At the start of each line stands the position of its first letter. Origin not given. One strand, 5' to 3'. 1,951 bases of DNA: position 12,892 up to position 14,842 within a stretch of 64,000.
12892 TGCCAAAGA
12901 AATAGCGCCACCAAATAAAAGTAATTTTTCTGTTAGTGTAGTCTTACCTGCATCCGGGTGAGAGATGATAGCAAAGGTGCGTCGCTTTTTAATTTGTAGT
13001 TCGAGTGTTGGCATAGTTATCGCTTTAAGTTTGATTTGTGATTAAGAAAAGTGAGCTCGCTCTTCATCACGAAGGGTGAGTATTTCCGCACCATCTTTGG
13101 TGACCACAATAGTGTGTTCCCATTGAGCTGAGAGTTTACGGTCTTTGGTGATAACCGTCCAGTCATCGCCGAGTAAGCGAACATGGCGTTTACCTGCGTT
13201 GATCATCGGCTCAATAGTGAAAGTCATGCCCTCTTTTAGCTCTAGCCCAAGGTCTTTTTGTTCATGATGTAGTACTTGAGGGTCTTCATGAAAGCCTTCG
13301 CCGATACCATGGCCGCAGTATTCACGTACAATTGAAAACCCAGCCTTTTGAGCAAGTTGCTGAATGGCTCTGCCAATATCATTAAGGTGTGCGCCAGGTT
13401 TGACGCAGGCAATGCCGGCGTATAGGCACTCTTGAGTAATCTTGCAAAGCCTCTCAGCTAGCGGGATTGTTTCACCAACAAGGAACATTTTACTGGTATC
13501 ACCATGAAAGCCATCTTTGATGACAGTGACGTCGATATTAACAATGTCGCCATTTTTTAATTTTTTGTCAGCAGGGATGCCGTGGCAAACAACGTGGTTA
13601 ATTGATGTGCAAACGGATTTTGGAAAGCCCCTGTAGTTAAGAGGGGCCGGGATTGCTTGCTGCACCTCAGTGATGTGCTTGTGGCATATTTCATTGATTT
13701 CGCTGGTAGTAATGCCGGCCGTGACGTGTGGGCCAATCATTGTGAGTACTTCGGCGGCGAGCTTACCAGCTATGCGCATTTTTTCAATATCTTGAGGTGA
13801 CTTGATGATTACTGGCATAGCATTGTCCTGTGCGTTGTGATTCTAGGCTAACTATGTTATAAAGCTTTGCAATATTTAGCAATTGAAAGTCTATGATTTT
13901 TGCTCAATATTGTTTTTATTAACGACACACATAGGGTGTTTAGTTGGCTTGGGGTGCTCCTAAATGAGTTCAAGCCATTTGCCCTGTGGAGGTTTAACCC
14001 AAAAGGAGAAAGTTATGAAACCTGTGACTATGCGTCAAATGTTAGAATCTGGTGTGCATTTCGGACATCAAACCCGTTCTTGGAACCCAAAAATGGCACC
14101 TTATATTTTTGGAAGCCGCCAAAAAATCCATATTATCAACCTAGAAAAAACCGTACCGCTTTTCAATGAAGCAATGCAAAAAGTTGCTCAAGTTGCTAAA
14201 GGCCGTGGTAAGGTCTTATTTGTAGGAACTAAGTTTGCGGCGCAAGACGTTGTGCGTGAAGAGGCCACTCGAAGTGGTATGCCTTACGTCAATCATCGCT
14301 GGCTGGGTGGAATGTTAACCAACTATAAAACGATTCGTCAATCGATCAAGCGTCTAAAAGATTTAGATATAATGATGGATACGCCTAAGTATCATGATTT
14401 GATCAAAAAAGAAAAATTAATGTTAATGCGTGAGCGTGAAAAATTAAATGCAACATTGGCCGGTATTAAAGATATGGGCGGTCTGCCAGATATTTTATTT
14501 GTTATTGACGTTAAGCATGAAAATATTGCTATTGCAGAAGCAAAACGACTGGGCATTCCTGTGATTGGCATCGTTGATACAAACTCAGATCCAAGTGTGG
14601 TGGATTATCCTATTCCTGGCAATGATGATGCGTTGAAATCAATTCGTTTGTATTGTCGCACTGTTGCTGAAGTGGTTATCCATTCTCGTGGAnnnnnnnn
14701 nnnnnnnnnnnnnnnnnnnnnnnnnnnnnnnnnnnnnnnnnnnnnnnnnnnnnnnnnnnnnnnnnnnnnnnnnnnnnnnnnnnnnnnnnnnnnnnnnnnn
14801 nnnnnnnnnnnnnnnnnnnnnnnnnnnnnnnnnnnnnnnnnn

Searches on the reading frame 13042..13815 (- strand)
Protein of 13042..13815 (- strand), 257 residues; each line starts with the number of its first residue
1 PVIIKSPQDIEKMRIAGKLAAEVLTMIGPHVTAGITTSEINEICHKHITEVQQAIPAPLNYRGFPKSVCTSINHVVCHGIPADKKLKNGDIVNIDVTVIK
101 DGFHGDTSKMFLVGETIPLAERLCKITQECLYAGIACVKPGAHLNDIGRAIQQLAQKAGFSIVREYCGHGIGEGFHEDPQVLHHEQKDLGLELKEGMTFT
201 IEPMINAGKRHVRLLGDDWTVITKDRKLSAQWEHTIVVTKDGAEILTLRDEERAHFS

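Call 48: search_protein_families(library=pfam, proteins=[window:13042-13815:-], max_evalue=0.00001)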
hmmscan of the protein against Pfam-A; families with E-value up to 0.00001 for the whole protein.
window:13042-13815:- (257 aa): 1 family
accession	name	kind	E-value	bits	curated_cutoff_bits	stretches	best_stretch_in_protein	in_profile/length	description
PF00557.29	Peptidase_M24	-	4.4e-52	177.3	23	1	11-240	1-208/208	Metallopeptidase family M24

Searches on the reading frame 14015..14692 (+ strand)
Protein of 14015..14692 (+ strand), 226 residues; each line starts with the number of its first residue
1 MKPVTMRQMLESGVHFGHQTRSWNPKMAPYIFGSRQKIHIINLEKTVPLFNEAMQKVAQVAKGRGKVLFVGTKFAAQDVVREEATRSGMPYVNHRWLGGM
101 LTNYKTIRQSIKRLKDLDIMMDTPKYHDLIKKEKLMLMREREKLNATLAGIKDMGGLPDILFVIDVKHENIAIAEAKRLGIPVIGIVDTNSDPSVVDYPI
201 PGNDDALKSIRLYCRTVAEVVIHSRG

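Call 39: find_homologous_proteins(query=window:14015-14692:+, max_evalue=1e-10)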
Query window:14015-14692:+ (226 aa): 8000 proteins with E <= 1e-10 among 8000 candidates; the best 120 are listed.
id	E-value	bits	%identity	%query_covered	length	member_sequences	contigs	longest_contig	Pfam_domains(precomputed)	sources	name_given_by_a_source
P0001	2.7e-105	369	72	100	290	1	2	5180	PF00318.26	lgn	-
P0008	1.1e-103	363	72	99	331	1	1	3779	PF00318.26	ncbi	-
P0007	1.1e-103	363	72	99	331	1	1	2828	PF00318.26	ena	-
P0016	3.1e-102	359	71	100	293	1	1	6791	PF00318.26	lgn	-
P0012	3.8e-102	358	71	100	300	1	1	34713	PF00318.26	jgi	-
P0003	7.5e-102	357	71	100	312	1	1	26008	PF00318.26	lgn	-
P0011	2.0e-101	356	70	100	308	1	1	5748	PF00318.26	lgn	-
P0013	2.0e-101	356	70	100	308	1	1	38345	PF00318.26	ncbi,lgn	-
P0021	4.7e-101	355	71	100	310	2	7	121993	PF00318.26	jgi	jgi:small subunit ribosomal protein S2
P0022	4.8e-101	355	69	100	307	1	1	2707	PF00318.26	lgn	-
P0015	5.4e-101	355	69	100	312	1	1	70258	PF00318.26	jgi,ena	-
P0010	6.8e-101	354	69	98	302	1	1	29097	PF00318.26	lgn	-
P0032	8.2e-101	354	69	100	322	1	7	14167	PF00318.26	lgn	-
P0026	9.3e-101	354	70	100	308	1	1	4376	PF00318.26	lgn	-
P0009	9.4e-101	354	70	100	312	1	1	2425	PF00318.26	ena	-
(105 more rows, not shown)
